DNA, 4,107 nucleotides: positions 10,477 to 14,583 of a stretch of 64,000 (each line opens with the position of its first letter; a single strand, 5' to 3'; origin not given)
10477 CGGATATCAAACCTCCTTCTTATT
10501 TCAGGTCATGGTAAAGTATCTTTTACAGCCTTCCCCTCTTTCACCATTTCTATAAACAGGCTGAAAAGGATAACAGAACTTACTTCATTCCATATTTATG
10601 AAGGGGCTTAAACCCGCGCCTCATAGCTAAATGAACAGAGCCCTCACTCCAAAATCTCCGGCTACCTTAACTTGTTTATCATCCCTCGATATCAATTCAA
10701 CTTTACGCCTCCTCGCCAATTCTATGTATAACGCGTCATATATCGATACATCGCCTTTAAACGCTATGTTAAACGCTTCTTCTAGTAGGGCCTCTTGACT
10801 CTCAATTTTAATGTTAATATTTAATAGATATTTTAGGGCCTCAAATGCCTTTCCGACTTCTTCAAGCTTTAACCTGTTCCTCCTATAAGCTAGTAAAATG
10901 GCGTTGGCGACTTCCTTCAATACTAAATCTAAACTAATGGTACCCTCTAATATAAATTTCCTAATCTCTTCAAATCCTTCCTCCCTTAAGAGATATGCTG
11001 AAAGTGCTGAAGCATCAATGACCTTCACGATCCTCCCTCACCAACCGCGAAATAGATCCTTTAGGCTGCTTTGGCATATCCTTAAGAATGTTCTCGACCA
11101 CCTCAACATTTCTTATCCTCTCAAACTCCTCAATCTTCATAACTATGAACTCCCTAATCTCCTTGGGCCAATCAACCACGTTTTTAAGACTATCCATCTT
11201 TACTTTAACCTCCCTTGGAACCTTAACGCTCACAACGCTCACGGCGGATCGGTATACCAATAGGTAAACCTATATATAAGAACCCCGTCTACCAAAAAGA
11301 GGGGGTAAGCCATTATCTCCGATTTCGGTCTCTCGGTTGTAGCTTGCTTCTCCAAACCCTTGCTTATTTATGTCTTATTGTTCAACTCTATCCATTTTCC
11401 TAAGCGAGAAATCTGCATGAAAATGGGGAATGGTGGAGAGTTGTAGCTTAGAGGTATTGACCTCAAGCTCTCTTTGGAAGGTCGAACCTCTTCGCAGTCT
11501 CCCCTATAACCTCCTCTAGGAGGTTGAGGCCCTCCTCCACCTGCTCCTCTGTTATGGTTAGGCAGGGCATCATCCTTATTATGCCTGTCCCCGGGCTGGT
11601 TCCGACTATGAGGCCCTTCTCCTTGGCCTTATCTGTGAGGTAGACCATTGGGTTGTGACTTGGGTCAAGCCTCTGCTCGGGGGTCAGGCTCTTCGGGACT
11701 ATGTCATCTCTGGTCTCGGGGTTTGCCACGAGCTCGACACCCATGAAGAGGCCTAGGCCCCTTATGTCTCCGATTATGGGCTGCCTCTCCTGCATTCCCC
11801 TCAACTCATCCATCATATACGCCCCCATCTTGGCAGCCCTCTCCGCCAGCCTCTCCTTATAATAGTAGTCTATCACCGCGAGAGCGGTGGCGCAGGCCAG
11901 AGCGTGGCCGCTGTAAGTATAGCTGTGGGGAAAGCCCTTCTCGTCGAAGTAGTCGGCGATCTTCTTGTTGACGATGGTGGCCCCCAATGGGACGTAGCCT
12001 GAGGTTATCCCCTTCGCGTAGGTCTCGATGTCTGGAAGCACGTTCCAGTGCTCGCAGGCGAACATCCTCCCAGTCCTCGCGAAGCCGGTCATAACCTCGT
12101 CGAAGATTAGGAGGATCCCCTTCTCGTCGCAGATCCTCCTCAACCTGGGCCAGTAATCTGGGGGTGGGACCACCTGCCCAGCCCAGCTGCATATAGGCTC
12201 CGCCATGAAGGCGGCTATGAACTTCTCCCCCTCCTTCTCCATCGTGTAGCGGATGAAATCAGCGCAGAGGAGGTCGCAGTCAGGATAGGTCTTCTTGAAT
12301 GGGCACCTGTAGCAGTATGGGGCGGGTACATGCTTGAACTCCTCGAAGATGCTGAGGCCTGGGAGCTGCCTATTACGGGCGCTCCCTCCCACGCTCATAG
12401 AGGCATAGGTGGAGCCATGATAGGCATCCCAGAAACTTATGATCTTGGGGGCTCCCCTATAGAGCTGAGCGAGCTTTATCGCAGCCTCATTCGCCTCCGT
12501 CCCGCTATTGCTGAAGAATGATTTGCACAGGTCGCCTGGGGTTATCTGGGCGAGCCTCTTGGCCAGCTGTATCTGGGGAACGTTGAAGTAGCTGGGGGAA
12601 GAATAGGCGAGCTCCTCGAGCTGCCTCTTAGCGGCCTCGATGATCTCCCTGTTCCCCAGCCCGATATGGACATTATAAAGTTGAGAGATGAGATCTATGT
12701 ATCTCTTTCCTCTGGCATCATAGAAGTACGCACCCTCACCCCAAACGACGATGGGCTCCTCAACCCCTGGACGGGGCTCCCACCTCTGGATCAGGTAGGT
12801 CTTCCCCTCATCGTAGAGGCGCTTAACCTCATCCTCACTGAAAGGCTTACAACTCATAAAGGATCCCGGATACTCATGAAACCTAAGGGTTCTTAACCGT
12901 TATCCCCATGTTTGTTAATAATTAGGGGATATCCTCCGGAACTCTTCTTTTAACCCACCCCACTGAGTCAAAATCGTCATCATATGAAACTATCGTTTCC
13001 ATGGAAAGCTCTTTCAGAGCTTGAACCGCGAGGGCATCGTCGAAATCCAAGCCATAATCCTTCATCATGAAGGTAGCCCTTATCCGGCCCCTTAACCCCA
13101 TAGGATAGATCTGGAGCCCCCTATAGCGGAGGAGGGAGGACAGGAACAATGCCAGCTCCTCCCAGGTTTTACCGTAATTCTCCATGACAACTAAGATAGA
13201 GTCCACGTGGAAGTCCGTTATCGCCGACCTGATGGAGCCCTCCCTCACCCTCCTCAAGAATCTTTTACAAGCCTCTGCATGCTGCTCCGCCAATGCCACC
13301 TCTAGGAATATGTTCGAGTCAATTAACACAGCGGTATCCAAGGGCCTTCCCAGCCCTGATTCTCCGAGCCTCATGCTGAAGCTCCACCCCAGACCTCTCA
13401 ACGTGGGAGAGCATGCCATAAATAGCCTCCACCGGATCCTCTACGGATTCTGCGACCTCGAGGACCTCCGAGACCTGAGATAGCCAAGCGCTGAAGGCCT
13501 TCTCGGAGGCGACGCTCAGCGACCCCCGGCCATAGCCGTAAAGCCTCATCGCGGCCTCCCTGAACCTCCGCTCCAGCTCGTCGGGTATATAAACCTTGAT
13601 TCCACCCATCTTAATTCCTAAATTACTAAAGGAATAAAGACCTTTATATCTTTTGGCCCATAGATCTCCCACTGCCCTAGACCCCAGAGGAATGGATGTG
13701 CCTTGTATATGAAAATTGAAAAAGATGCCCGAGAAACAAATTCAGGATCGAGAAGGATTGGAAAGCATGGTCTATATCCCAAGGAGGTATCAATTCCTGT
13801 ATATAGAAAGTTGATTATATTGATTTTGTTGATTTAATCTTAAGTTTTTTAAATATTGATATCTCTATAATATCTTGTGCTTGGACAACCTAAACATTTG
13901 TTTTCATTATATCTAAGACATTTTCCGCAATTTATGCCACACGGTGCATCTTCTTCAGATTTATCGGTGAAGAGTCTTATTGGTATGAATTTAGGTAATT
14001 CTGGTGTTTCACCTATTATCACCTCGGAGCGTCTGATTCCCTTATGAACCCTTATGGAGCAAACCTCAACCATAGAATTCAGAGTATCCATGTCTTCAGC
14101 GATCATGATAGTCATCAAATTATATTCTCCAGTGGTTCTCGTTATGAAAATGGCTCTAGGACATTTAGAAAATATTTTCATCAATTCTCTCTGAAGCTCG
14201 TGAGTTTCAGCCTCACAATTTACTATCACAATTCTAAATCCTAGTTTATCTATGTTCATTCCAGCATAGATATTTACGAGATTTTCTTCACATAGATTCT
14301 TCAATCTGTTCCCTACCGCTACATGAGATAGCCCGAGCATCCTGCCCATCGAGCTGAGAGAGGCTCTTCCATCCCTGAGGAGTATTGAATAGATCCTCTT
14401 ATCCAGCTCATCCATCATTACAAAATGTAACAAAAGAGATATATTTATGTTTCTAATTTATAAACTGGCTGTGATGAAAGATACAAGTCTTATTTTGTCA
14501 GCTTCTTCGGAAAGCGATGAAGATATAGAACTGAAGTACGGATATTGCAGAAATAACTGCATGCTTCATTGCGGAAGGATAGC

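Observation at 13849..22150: Low-GC ~8.4 kb island: Cys-rich Lrp regulator, soluble Mo/W-bisPGD oxidoreductase and an unusual accessory gene set including a radical SAM/SPASM enzyme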

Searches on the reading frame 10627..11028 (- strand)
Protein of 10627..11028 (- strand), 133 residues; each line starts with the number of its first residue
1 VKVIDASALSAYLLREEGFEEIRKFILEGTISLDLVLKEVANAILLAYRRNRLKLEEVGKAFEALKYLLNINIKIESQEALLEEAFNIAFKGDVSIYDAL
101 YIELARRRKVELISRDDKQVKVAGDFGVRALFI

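Call 26: search_protein_families(library=pfam, proteins=[window:10627-11028:-], max_evalue=0.01)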
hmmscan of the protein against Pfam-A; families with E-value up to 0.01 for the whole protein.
window:10627-11028:- (133 aa): 1 family
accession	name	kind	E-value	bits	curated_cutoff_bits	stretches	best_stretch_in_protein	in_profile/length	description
PF01850.27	PIN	-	1.5e-11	45.4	23.6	1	3-124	2-119/120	PIN domain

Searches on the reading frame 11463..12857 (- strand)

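Call 26: search_protein_families(library=pfam, proteins=[window:11463-12857:-], max_evalue=0.01)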
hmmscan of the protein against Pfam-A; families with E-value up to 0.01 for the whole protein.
window:11463-12857:- (464 aa): 1 family
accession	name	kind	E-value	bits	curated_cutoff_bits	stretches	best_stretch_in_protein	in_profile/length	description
PF00202.27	Aminotran_3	-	3.4e-96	322.8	30.5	1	37-451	13-403/403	Aminotransferase class-III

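Call 54: search_protein_families(library=pfam, proteins=[L092:17243-17521:+], max_evalue=5)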
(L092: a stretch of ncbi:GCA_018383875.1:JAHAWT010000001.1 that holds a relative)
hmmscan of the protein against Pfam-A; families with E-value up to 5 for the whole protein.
L092:17243-17521:+ (92 aa): 0 families

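Call 88: search_protein_families(library=ncbifam, proteins=[L092:7676-8842:-], max_evalue=0.00001)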
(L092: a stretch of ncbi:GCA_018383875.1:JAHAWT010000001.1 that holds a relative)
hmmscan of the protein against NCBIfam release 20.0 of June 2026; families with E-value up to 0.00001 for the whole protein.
L092:7676-8842:- (388 aa): 3 families
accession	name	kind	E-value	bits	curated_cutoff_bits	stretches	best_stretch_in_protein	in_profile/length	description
TIGR00841.1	bass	subfamily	2.3e-15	56.7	326.3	1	153-375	91-311/321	bile acid:sodium symporter family transporter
TIGR00832.1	acr3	equivalog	1.1e-13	51.2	282.8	1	69-344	48-303/327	ACR3 family arsenite efflux transporter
NF047939.1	PantTportPanS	equivalog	1.5e-12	47.8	400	1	154-361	86-289/299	ketopantoate/pantoate/pantothenate transporter PanS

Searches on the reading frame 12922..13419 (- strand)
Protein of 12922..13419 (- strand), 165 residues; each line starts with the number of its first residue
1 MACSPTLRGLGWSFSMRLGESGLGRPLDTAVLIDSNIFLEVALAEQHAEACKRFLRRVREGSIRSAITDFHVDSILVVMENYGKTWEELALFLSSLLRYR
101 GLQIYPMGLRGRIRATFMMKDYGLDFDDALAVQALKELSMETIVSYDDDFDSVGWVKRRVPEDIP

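Call 26: search_protein_families(library=pfam, proteins=[window:12922-13419:-], max_evalue=0.01)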
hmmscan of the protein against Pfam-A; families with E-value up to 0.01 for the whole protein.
window:12922-13419:- (165 aa): 3 families
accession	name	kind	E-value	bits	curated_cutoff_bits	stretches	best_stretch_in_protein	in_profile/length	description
PF01850.27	PIN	-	1.4e-08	35.8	23.6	1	31-154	1-118/120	PIN domain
PF13470.12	PIN_3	-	0.00016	22.9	27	1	31-147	2-113/115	PIN domain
PF09034.15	TRADD_N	-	0.0094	16.4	25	0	33-74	15-55/112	TRADD, N-terminal domain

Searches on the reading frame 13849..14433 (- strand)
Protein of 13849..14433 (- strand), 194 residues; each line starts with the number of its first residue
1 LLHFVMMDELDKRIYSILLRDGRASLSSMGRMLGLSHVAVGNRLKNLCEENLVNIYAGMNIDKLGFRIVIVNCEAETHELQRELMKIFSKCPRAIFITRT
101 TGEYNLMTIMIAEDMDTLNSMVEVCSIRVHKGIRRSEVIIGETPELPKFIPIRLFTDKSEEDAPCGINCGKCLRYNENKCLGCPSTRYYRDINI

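Call 5: search_protein_families(library=pfam, proteins=[window:13849-14433:-], max_evalue=0.01)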
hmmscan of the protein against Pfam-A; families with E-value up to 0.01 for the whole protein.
window:13849-14433:- (194 aa): 3 families
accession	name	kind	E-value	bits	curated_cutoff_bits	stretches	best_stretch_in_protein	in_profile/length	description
PF13404.12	HTH_AsnC-type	-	5e-11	42.7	27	1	7-47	1-41/42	AsnC-type helix-turn-helix domain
PF13412.12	HTH_24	-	4.8e-08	32.9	21.9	1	7-53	1-47/48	Winged helix-turn-helix DNA-binding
PF01037.27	AsnC_trans_reg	-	0.001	19.4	25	1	80-137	10-66/73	Lrp/AsnC ligand binding domain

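Call 6: search_protein_families(library=ncbifam, proteins=[window:13849-14433:-], max_evalue=0.01)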
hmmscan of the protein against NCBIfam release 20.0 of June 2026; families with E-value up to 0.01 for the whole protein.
window:13849-14433:- (194 aa): 8 families
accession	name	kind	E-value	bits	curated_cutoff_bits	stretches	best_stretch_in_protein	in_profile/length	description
NF041396.1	TranRegLrp_Halo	equivalog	3.6e-13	49.6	190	1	7-123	3-120/149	HTH-type transcriptional regulator Lrp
NF040947.1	trans_reg_LysM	equivalog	1.9e-12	47.1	180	1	7-137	1-128/136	HTH-type transcriptional regulator LysM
NF053758.1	ChrTpTrnRegChrS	equivalog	1.9e-09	37.5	250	1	5-120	10-126/158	chromate efflux transcriptional regulator ChrS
NF040820.1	trans_reg_LrpA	equivalog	2.2e-09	37.4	250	1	6-124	1-120/141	HTH-type transcriptional regulator LrpA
NF008384.0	PRK11179.1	equivalog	8.1e-06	25.7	227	1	5-140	5-141/153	transcriptional regulator AsnC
NF008370.0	PRK11169.1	equivalog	0.00089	19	233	1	7-95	12-97/164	leucine-responsive transcriptional regulator Lrp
TIGR02702.1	SufR_cyano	equivalog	0.0027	17.4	178.8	1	12-56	4-48/208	iron-sulfur cluster biosynthesis transcriptional regulator SufR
NF041395.1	TranRegLrpA1_Halo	equivalog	0.0028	17.6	250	1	10-123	6-120/142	HTH-type transcriptional regulator LrpA1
